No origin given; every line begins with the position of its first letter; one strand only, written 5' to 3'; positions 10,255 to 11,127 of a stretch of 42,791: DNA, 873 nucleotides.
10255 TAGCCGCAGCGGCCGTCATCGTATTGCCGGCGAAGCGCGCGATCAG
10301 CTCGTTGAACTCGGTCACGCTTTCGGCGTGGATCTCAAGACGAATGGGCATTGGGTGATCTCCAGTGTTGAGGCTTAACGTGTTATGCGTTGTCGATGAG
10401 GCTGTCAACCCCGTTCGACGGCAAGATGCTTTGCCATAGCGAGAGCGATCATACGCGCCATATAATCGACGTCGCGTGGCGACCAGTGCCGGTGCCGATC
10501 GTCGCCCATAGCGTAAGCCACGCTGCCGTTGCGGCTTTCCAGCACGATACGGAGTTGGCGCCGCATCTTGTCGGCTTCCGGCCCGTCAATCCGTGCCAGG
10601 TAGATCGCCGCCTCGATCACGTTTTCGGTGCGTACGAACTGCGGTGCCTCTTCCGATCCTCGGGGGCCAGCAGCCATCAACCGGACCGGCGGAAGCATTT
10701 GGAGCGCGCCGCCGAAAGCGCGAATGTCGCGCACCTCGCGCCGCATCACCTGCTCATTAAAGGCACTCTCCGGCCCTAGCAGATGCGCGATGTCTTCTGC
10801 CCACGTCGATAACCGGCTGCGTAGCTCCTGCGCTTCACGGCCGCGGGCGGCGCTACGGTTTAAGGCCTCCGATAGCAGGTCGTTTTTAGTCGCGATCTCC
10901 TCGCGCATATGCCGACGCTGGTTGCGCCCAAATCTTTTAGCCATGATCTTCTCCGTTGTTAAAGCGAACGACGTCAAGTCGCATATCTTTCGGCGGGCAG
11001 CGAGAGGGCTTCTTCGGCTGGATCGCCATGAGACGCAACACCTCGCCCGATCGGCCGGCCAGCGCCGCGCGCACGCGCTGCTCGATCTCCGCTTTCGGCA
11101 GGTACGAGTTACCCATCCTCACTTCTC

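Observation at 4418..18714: Four sense-oriented copies of GCATAAC-N2-GTTAR split the genome into transcription modules (candidate phage-specific promoter or operator)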

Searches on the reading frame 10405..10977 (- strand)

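Call 12: search_protein_families(library=pfam, proteins=[window:10405-10977:-], max_evalue=0.01)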
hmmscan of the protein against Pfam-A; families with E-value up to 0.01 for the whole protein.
window:10405-10977:- (190 aa): 0 families

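Call 21: search_protein_families(library=phrogs, proteins=[window:10405-10977:-], max_evalue=0.01)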
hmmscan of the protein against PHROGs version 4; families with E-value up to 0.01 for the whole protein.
window:10405-10977:- (190 aa): 1 family
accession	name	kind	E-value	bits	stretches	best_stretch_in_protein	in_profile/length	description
phrog_20923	-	unknown function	0.00025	22.2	1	12-50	1-38/158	-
